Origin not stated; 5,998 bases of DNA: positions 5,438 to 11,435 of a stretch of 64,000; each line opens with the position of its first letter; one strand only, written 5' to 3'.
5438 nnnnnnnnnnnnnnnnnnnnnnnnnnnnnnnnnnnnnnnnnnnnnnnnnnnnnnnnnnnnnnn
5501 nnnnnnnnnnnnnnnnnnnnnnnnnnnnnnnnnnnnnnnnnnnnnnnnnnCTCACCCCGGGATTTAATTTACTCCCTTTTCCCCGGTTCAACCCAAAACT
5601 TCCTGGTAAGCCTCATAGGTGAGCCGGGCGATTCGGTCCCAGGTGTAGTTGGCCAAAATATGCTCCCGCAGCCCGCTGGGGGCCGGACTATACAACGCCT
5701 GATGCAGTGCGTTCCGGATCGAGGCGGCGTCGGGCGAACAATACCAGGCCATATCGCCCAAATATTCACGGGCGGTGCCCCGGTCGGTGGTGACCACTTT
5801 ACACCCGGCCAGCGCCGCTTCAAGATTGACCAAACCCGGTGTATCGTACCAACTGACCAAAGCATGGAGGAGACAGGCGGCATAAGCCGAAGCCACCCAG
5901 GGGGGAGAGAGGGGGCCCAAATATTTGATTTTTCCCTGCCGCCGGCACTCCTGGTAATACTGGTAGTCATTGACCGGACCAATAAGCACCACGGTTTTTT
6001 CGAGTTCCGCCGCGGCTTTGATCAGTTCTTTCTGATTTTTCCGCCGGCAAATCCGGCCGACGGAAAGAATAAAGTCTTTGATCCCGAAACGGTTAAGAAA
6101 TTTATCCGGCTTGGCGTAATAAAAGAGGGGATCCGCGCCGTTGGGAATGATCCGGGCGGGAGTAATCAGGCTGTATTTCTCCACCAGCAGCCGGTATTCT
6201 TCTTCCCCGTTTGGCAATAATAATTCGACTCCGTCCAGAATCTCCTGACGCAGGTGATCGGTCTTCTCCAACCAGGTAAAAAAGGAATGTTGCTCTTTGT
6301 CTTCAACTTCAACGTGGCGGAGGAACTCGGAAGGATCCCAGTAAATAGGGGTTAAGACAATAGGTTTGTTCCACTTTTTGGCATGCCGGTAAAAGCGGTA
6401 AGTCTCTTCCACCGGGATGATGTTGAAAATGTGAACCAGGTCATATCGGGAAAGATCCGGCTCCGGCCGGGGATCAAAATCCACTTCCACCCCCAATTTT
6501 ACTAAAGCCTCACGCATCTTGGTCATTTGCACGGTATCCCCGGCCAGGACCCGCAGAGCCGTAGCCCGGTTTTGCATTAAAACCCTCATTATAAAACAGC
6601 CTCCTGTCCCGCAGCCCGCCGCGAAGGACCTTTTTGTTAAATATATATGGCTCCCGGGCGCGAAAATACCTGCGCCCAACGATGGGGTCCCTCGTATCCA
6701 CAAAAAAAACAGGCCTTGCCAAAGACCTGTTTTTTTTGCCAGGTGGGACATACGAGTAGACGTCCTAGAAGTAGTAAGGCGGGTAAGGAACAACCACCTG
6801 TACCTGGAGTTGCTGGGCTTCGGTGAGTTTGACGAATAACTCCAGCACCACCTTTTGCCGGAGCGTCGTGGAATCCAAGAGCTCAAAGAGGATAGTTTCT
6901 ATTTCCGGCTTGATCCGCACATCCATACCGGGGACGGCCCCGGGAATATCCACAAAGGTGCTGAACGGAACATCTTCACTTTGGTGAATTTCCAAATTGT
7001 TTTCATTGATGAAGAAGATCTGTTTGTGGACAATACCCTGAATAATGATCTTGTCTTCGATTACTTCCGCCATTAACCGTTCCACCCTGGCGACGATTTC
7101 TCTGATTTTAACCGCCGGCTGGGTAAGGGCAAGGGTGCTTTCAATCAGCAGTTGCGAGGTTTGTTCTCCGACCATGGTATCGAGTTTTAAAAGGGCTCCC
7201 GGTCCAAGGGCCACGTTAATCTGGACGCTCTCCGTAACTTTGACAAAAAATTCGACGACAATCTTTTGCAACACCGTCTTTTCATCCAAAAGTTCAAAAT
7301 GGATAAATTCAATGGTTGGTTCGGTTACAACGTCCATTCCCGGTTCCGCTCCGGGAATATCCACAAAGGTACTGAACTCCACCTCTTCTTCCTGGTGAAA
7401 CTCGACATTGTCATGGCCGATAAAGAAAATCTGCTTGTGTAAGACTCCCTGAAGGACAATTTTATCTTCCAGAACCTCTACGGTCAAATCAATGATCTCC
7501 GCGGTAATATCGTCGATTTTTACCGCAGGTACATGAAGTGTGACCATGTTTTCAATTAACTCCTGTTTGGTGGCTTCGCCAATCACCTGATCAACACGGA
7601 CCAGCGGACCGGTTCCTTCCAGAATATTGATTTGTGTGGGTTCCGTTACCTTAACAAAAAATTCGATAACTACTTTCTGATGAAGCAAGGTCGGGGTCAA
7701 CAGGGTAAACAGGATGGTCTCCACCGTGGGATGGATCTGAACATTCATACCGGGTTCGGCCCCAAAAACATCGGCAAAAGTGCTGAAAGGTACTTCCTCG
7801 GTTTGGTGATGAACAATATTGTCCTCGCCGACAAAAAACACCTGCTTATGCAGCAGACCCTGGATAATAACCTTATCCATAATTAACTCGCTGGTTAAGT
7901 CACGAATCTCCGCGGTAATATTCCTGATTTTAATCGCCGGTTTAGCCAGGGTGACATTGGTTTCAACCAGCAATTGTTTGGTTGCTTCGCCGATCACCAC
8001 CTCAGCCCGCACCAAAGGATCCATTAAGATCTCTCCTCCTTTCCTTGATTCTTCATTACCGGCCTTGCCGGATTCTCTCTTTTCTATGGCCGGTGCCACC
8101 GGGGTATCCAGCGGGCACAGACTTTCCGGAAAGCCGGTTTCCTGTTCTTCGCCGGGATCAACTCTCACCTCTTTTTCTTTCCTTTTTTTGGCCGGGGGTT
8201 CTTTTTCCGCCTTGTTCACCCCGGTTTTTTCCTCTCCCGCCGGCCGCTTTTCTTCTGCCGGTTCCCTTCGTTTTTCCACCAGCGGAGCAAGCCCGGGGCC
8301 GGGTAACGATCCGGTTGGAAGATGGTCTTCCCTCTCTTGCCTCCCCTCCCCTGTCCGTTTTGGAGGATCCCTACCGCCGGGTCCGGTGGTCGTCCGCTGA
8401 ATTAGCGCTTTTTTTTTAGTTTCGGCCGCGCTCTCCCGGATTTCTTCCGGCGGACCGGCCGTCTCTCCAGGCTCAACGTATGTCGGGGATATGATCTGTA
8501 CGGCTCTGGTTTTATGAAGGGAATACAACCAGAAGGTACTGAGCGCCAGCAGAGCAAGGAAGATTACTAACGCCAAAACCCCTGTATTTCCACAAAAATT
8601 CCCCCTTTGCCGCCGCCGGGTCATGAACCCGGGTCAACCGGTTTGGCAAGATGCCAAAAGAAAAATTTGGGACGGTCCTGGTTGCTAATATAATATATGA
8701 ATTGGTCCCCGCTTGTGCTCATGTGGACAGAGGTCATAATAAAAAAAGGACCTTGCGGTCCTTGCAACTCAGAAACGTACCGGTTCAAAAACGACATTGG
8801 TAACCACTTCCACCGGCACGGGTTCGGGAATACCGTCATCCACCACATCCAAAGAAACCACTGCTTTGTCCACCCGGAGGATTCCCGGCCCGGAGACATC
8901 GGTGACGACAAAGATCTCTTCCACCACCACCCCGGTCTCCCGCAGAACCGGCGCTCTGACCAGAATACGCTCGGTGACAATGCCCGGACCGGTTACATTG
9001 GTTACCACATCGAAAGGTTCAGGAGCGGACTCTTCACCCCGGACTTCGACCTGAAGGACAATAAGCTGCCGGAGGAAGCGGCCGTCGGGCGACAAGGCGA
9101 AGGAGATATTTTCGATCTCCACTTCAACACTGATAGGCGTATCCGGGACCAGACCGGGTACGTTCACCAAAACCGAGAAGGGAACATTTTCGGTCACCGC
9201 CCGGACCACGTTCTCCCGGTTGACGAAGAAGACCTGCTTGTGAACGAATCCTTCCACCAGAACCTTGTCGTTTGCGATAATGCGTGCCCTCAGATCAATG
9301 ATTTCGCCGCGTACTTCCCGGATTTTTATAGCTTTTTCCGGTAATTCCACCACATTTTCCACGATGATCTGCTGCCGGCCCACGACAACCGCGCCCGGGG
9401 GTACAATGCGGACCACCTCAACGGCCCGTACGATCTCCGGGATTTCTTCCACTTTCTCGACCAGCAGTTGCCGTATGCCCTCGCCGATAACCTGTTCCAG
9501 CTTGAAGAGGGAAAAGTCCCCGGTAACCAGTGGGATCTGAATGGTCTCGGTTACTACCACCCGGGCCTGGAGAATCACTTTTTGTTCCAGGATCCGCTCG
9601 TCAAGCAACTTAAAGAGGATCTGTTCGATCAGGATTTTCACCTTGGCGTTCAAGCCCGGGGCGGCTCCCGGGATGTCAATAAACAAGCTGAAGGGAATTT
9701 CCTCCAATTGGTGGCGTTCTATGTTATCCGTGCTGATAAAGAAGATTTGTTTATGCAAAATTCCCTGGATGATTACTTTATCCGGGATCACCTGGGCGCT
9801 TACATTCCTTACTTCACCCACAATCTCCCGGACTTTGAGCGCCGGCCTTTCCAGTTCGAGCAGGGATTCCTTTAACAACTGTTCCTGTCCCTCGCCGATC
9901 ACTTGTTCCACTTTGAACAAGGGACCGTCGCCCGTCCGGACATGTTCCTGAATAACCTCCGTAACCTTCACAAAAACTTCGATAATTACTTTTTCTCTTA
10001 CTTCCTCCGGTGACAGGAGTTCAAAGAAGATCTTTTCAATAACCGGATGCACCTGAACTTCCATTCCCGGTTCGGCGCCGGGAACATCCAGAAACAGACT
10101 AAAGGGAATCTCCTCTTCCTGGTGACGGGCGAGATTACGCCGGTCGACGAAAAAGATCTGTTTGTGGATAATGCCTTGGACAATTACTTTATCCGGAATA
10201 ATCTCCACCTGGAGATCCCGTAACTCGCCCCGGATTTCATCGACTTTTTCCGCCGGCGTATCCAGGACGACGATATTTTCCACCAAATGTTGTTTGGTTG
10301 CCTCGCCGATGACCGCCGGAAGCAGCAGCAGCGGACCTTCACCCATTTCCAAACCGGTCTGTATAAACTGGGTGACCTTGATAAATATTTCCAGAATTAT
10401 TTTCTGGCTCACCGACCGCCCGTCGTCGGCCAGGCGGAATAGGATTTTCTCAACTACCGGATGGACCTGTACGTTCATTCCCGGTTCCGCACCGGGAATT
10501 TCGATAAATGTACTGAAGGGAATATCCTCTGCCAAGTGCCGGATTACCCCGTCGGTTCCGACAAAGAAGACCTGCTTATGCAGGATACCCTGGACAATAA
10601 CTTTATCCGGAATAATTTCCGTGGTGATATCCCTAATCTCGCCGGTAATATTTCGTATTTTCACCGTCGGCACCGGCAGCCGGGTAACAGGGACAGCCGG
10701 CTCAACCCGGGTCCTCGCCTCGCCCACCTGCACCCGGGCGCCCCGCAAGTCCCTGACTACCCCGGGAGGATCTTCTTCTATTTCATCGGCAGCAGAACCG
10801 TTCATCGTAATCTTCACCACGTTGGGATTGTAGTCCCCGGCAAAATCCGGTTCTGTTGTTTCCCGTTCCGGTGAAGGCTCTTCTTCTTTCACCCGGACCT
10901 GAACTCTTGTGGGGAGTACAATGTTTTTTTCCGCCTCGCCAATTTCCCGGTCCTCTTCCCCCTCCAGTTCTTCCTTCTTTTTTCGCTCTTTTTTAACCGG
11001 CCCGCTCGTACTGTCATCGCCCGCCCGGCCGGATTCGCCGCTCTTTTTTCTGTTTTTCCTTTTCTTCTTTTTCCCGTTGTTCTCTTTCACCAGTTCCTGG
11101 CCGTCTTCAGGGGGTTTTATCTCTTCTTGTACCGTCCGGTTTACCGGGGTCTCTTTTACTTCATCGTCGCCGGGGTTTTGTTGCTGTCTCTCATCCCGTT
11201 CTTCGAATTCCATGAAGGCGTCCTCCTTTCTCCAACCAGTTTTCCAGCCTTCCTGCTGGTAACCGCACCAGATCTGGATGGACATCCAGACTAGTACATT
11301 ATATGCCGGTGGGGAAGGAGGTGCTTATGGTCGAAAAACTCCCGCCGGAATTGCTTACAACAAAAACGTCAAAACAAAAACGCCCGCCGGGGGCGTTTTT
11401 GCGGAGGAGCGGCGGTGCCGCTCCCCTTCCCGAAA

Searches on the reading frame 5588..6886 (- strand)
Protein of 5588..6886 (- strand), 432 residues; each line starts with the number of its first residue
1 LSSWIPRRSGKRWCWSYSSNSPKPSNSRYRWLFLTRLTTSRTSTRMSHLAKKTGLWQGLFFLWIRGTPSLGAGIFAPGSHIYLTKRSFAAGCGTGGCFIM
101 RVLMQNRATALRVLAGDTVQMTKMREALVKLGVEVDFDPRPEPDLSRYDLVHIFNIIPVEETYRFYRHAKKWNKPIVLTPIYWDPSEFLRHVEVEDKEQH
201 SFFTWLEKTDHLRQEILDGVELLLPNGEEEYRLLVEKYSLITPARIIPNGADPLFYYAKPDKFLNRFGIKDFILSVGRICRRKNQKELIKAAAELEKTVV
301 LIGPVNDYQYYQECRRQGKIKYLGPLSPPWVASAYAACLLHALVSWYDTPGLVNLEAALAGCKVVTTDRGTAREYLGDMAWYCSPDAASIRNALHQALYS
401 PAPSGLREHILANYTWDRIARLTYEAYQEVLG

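Call 16: search_protein_families(library=pfam, proteins=[window:5588-6886:-])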
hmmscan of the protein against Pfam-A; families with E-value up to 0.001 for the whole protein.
window:5588-6886:- (432 aa): 2 families
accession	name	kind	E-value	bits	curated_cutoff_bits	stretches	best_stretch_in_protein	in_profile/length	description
PF00534.26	Glycos_transf_1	-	2.4e-13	50.4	26.4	1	269-400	14-158/172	Glycosyl transferases group 1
PF13692.12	Glyco_trans_1_4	-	6.1e-12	46.4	27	1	273-398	4-140/142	Glycosyl transferases group 1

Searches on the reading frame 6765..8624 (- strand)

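Call 16: search_protein_families(library=pfam, proteins=[window:6765-8624:-])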
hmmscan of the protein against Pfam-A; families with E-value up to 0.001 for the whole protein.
window:6765-8624:- (619 aa): 1 family
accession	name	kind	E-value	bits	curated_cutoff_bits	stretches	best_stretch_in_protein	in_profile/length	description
PF12673.12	SipL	-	1.7e-41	140.7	23.6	3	232-306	4-75/78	SipL, SPOCS domain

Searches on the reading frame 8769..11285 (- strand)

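Call 16: search_protein_families(library=pfam, proteins=[window:8769-11285:-])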
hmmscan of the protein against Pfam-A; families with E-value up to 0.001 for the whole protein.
window:8769-11285:- (838 aa): 1 family
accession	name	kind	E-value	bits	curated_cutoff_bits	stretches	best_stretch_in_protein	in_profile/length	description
PF12673.12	SipL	-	9.1e-61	202.5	23.6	4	209-284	4-76/78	SipL, SPOCS domain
